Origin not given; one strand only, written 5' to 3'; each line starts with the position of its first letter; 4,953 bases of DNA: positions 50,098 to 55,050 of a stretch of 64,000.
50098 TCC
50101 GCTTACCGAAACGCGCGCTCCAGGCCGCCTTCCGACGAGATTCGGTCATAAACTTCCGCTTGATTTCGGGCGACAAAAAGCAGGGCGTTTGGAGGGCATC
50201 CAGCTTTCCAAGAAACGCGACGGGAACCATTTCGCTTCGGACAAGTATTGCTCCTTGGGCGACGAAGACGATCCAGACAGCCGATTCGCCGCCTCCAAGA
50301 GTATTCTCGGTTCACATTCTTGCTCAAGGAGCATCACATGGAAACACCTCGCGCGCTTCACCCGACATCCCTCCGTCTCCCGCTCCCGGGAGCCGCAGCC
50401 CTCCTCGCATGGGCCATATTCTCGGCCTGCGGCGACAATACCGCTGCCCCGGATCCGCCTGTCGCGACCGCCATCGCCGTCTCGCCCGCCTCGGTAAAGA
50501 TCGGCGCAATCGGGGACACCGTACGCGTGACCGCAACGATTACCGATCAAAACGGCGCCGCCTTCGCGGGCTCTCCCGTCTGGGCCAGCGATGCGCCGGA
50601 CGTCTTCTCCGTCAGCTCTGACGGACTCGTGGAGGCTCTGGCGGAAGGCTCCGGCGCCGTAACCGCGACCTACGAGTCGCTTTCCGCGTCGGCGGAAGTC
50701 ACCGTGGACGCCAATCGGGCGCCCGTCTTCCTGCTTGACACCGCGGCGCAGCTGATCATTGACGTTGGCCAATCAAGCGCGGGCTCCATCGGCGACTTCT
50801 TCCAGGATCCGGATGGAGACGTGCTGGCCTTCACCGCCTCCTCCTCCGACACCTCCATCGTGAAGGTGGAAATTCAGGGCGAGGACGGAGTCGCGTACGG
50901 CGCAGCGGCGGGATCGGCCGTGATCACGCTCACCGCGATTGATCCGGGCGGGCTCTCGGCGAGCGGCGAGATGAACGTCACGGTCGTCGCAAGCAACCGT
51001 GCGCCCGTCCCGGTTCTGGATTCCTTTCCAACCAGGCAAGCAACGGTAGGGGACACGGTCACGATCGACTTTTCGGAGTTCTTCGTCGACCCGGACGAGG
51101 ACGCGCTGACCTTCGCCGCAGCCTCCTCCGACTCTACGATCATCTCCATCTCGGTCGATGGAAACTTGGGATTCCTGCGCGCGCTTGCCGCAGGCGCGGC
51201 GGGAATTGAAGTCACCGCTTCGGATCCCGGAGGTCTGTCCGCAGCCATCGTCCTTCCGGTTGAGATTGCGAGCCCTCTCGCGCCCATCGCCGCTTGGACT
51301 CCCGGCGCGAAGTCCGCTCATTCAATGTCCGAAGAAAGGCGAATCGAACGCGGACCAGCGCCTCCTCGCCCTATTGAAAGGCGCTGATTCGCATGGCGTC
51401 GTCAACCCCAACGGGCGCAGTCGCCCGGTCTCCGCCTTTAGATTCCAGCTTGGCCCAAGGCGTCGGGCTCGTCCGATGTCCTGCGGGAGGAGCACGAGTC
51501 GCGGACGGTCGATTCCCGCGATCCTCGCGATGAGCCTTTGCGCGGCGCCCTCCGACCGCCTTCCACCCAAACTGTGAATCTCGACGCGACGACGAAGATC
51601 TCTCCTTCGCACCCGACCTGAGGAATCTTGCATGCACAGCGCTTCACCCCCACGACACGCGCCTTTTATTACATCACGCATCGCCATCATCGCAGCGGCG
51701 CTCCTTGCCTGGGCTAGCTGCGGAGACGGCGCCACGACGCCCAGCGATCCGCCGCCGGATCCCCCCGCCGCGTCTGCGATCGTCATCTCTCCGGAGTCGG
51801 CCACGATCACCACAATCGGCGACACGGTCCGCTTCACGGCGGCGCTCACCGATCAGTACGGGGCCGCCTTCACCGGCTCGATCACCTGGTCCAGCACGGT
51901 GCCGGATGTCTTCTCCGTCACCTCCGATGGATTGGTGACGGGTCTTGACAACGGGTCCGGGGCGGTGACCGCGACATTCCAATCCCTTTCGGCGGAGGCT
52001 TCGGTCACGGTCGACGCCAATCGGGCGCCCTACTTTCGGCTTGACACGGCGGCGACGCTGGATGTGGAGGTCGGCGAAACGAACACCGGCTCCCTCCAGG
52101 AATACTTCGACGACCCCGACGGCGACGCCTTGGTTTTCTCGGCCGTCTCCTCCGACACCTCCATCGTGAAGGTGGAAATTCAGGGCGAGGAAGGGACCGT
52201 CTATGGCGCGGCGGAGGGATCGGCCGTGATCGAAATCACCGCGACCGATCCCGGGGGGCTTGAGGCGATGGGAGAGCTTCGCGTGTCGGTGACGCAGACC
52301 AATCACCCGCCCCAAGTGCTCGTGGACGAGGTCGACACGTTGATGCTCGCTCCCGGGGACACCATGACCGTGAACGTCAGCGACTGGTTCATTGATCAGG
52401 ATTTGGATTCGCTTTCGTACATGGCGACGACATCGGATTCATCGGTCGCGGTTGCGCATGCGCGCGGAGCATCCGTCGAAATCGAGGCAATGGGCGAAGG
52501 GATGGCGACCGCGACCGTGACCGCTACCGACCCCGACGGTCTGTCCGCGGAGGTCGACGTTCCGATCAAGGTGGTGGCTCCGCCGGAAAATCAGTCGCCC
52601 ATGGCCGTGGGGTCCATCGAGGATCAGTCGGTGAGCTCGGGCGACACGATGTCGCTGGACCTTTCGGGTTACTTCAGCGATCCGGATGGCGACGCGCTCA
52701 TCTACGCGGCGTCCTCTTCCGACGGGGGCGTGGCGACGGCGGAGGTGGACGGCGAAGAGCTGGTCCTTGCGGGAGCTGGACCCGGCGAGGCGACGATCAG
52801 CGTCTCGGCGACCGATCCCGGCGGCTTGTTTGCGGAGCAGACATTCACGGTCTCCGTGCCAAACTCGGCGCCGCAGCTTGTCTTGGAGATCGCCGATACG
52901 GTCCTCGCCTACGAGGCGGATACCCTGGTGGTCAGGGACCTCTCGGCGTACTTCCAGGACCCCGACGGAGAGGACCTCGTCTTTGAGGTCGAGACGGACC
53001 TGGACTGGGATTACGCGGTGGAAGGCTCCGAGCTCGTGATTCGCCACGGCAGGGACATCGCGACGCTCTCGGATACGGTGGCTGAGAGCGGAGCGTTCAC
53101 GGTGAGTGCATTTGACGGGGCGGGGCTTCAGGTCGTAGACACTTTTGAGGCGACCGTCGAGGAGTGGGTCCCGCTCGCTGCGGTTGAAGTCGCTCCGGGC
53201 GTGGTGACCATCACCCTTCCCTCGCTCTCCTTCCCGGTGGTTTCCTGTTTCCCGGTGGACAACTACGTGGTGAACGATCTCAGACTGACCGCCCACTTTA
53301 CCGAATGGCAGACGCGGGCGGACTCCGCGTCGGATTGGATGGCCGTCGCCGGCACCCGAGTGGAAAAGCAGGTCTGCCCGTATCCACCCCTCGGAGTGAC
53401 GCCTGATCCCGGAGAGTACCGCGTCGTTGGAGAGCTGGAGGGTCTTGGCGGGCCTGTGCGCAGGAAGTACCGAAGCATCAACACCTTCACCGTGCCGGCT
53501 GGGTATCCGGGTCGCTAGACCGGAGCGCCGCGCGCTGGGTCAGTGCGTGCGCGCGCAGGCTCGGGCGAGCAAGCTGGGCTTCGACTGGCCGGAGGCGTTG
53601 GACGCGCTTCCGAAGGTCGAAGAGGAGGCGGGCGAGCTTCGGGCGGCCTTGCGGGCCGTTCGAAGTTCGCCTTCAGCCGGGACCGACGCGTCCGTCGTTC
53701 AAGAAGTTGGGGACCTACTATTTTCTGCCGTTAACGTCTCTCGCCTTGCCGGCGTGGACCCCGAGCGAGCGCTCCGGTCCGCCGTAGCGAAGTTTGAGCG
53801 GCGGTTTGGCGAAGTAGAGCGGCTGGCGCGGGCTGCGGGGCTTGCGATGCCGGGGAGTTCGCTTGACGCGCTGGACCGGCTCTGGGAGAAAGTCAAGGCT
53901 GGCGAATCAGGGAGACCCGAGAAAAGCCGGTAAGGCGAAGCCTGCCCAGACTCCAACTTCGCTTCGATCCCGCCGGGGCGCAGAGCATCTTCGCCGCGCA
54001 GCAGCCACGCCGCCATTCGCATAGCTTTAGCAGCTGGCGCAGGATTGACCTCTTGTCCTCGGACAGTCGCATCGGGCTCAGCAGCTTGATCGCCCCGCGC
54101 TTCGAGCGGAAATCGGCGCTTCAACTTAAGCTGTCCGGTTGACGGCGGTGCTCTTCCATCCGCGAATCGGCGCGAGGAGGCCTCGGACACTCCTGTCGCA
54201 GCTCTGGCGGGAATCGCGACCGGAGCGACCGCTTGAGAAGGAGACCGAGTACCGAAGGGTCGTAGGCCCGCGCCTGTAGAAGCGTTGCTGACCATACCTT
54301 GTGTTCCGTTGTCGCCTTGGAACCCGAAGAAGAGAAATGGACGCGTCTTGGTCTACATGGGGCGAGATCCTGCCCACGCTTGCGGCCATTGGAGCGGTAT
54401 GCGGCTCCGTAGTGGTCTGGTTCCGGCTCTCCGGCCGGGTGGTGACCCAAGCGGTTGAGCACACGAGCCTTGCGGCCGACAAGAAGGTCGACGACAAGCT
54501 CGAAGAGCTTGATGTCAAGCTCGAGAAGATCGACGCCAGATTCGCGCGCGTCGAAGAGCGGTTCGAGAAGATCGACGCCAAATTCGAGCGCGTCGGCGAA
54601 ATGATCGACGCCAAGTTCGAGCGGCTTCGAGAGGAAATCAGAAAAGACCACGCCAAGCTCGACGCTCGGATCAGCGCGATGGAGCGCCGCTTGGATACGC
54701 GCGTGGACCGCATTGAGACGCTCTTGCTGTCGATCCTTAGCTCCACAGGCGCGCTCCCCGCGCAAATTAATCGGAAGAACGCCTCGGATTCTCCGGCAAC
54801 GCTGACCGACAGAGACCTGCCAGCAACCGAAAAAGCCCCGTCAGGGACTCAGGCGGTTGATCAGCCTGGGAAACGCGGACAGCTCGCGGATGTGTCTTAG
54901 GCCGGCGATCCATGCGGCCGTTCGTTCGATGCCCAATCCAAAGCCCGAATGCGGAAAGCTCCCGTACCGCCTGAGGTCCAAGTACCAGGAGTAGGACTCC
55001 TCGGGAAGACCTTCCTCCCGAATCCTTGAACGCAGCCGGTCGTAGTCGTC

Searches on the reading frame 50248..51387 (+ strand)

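Call 82: search_protein_families(library=pfam, proteins=[window:50248-51387:+], max_evalue=0.0001)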
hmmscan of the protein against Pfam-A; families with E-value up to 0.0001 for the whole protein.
window:50248-51387:+ (379 aa): 4 families
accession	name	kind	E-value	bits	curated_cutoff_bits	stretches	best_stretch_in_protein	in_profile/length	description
PF02368.24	Big_2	-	3.4e-13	49.8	22.8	1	73-153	2-79/79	Bacterial Ig-like domain (group 2)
PF17963.7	Big_9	-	1.6e-07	32.5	23.6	1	250-333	1-83/89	Bacterial Ig domain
PF22359.2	Big-like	-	1.8e-05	25.3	27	0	113-154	6-47/48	Bacterial Ig-like domain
PF17803.7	Cadherin_4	-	3e-05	24.9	25.1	0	242-304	3-64/71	Bacterial cadherin-like domain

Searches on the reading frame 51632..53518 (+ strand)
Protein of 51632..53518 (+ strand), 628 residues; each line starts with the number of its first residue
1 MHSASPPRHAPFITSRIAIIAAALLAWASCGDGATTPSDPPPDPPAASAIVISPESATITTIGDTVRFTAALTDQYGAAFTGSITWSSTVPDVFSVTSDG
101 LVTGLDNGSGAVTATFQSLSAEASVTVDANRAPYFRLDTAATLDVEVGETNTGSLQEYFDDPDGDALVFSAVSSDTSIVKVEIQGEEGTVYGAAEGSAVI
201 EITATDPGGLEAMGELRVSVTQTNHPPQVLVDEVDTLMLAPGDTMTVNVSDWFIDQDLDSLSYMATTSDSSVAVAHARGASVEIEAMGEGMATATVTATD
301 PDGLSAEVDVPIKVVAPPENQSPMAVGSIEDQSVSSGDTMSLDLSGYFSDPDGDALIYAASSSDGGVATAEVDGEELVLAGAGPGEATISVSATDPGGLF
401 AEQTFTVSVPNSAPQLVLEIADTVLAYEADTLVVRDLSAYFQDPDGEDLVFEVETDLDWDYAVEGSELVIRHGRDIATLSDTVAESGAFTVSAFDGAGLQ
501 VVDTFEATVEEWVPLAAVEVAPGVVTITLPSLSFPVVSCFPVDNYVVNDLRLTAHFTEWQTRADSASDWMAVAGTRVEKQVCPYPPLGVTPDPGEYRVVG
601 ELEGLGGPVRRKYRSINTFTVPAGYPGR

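Call 82: search_protein_families(library=pfam, proteins=[window:51632-53518:+], max_evalue=0.0001)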
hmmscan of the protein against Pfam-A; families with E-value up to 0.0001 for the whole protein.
window:51632-53518:+ (628 aa): 5 families
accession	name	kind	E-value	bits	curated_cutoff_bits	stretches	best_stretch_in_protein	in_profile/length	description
PF02368.24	Big_2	-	3.2e-11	43.5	22.8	1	50-127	5-79/79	Bacterial Ig-like domain (group 2)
PF17963.7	Big_9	-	5e-11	43.8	23.6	1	320-407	1-88/89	Bacterial Ig domain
PF17803.7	Cadherin_4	-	1.2e-07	32.6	25.1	0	121-197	1-68/71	Bacterial cadherin-like domain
PF22359.2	Big-like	-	2.6e-05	24.8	27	1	85-129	4-48/48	Bacterial Ig-like domain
PF22352.2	K319L-like_PKD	-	9.1e-05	22.8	27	0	243-314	12-84/84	K319L-like, PKD domain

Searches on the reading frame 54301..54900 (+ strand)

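Call 82: search_protein_families(library=pfam, proteins=[window:54301-54900:+], max_evalue=0.0001)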
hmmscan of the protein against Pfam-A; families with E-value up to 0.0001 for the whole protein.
window:54301-54900:+ (199 aa): 2 families
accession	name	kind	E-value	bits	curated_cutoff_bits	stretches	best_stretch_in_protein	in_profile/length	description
PF23831.1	DUF7201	-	1.3e-05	25.4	27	1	65-156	34-114/142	Coiled-coil region of unknown function (DUF7201)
PF16526.10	CLZ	-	4.3e-05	24.2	26.7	0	58-96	24-62/71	C-terminal leucine zipper domain of cyclic nucleotide-gated channels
